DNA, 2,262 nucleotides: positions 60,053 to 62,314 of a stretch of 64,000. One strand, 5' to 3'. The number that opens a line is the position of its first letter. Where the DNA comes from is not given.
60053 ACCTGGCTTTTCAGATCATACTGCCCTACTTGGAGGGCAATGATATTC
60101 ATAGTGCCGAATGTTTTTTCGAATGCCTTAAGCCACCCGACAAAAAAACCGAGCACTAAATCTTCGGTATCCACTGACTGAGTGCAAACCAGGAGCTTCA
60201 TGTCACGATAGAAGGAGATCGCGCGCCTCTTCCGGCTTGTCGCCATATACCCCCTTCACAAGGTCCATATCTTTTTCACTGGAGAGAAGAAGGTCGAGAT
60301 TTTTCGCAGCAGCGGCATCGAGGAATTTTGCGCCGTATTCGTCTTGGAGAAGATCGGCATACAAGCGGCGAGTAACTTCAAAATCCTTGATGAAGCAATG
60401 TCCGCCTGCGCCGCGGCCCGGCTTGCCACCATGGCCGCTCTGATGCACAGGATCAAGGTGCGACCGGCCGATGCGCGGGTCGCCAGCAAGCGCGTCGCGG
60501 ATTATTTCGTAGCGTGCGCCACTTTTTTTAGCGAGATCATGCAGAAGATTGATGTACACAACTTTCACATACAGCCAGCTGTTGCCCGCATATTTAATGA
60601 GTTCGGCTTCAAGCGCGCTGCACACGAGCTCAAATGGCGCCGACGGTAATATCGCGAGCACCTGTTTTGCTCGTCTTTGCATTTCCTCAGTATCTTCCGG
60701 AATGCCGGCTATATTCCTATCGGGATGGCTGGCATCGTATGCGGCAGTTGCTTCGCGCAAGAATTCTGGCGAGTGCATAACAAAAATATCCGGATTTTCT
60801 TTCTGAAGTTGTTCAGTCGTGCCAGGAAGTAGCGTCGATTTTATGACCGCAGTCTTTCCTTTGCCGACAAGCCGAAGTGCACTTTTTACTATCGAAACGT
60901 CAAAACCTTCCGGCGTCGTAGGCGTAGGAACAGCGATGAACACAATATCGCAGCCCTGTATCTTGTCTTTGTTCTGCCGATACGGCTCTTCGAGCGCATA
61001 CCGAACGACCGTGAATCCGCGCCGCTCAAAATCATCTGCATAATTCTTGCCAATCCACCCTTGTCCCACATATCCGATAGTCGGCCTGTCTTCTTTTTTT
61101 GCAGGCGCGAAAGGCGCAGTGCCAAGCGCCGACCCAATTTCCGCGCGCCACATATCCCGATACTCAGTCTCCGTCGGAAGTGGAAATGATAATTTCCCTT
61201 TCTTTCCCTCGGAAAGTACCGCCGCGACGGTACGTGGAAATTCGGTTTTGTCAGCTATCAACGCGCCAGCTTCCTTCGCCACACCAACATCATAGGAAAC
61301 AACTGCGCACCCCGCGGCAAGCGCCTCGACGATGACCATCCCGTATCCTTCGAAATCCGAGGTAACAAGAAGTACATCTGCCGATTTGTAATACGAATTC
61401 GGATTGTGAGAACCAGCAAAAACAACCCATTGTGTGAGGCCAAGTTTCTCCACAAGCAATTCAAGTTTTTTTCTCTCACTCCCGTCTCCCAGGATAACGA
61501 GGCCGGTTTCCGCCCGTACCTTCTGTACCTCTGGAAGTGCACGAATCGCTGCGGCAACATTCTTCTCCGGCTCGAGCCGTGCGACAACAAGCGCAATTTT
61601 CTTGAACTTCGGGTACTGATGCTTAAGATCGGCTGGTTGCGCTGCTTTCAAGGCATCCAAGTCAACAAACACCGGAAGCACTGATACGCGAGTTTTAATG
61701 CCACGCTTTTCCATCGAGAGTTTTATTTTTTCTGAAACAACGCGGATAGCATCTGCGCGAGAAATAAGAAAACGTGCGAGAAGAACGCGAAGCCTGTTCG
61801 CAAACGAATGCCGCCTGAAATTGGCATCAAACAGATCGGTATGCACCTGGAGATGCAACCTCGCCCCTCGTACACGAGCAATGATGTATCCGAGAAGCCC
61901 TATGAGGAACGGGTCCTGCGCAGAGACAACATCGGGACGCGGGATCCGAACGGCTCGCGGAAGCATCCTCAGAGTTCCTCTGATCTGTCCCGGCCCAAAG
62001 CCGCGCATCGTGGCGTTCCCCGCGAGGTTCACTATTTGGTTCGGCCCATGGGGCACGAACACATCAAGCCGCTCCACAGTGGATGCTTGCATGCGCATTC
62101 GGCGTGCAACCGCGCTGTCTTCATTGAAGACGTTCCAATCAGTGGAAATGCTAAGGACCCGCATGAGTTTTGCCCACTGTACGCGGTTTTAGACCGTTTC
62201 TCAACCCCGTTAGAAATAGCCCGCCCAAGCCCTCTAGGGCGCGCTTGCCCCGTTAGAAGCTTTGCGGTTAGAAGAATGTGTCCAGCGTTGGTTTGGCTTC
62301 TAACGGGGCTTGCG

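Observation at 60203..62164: GT4 glycosyltransferase fused to a truncated UDP-glucose-dehydrogenase-like module, with an A7 tract at the junction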

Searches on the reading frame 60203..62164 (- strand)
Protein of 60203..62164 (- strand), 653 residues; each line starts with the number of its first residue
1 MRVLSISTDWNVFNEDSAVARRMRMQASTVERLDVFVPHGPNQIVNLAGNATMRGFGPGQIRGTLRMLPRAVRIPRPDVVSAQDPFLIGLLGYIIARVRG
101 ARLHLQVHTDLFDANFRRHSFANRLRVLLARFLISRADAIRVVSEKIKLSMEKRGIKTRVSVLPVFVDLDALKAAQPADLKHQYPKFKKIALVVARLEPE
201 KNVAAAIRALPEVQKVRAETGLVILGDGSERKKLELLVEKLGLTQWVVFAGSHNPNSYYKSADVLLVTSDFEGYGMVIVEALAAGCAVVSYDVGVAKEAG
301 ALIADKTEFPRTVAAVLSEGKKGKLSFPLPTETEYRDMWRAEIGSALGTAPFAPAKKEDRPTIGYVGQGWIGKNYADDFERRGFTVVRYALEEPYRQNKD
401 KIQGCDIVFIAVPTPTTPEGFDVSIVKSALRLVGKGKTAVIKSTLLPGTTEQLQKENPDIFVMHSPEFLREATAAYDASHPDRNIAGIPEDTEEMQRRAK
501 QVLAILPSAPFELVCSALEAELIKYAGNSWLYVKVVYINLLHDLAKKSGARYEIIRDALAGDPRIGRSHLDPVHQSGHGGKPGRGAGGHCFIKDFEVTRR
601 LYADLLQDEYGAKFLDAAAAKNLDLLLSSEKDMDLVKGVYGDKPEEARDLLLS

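Call 3: search_protein_families(library=pfam, proteins=[window:60203-62164:-], max_evalue=1)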
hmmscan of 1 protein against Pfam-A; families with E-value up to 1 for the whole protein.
window:60203-62164:- (653 aa): 8 families
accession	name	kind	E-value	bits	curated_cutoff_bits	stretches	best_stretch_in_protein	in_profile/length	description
PF00534.26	Glycos_transf_1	-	1.7e-27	96.5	26.4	1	183-298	10-129/172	Glycosyl transferases group 1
PF13692.12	Glyco_trans_1_4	-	3.5e-23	82.9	27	1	189-317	2-140/142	Glycosyl transferases group 1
PF03721.20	UDPG_MGDP_dh_N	-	1.4e-17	64.3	27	1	399-494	71-181/187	UDP-glucose/GDP-mannose dehydrogenase family, NAD binding domain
PF00984.24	UDPG_MGDP_dh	-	2.9e-13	50.2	25.4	1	519-621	2-91/94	UDP-glucose/GDP-mannose dehydrogenase family, central domain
PF13439.12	Glyco_transf_4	-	3.3e-13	50.5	28.5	1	55-170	51-169/170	Glycosyltransferase Family 4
PF13579.12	Glyco_trans_4_4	-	5.1e-13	50.1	29.7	1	57-164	48-156/158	Glycosyl transferase 4-like domain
PF20706.3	GT4-conflict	-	2.2e-05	24.1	26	1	133-297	143-318/385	Family 4 Glycosyltransferase in conflict systems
PF03446.21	NAD_binding_2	-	0.041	14.3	21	1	362-456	1-106/161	NAD binding domain of 6-phosphogluconate dehydrogenase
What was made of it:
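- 61130..62164 (-): GT4 glycosyltransferase module (aa 1-345, GT-B fold). Pfam hits Glyco_transf_4, Glyco_trans_4_4, Glycos_transf_1 and Glyco_trans_1_4 (call 3).
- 60206..61081 (-): Short UGDH-family dehydrogenase module (aa 362-653). Pfam PF03721 and PF00984 (call 3).
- On Nucleotide-sugar 6-dehydrogenase (UGDH family, TIGR03026): PF03721 scores 64.3 bits against a cut-off of 27, but only profile positions 71-181 align (call 3). PF00984 scores 50.2 bits against a cut-off of 25.4 (call 3). There is no hit at E <= 1 (call 3).
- On GT4 retaining glycosyltransferase: Call 3 (50.5 and 96.5 bits).
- Checked: There is no hit to the C-terminal domain (call 3).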

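Call 4: search_protein_families(library=ncbifam, proteins=[window:60203-62164:-], max_evalue=1)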
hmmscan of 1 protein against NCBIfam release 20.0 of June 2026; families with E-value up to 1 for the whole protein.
window:60203-62164:- (653 aa): 42 families (the best 25 are shown)
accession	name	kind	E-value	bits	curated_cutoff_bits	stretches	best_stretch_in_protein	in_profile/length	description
TIGR03026.1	NDP-sugDHase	subfamily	5.3e-37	127.6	189.8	1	399-622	71-293/413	nucleotide sugar dehydrogenase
NF041297.1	UDPGDh_AglM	equivalog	5.2e-24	85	670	1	399-622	69-297/429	UDP-glucose 6-dehydrogenase AglM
TIGR03999.1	thiol_BshA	equivalog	4e-21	75.4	273.7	1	130-298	138-309/375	N-acetyl-alpha-D-glucosaminyl L-malate synthase BshA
NF050063.1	ProtGlycPglJ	equivalog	9.1e-20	71.2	500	1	119-292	130-296/363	N-acetylgalactosamine-N,N'-diacetylbacillosaminyl-diphospho-undecaprenol 4-alpha-N-acetylgalactosaminyltransferase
NF047673.2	TeichurnBiosyTuaD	equivalog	6.8e-18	65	700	1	400-603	73-274/439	UDP-glucose 6-dehydrogenase TuaD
NF011631.0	PRK15057.1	equivalog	1.2e-17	64.1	757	1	399-594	68-257/388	UDP-glucose 6-dehydrogenase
TIGR03088.1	stp2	hypoth_equivalog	1.4e-15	57.2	409.05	1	68-297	73-308/374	TIGR03088 family PEP-CTERM/XrtA system glycosyltransferase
NF047881.1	glyco_SdgB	exception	4e-15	55.4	800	1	134-294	272-428/496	serine-aspartate repeat adhesin O-glycosyltransferase SdgB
NF047880.1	glyco_SdgA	exception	5e-15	55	800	1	135-294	267-422/488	serine-aspartate repeat adhesin O-glycosyltransferase SdgA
NF047684.1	TeichurnBiosyTuaC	equivalog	2.4e-13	49.8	550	1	134-296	162-324/391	teichuronic acid biosynthesis protein TuaC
TIGR04063.1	stp3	hypoth_equivalog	2.9e-13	49.5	442.05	1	60-298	76-331/397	TIGR04063 family PEP-CTERM/XrtA system glycosyltransferase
NF007396.0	PRK09922.1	equivalog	4.7e-13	48.7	385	1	134-292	133-290/361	lipopolysaccharide 1,6-galactosyltransferase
NF049988.1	MGlcDAGSynMgs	equivalog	7e-13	48.7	400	1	179-292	202-321/398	alpha-monoglucosyldiacylglycerol synthase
NF038255.1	exopoly_VpsD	equivalog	9.9e-13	47.7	300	1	131-300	151-321/381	VpsD family glycosyltransferase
NF041876.1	EPS_EpsE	equivalog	1.5e-12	47.5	400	1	141-298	166-332/389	exopolysaccharide biosynthesis GT4 family glycosyltransferase EpsE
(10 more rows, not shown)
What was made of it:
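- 60206..61081 (-): TIGR03026 scores 127.6 bits, below its cut-off of 189.8 (call 4).
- On Nucleotide-sugar 6-dehydrogenase (UGDH family, TIGR03026): 127.6 bits against a cut-off of 189.8 (call 4).
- On GT4 retaining glycosyltransferase: Every NCBIfam equivalog hit is far below its cut-off (call 4).
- TIGR03026 scores below its cut-off (call 4).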
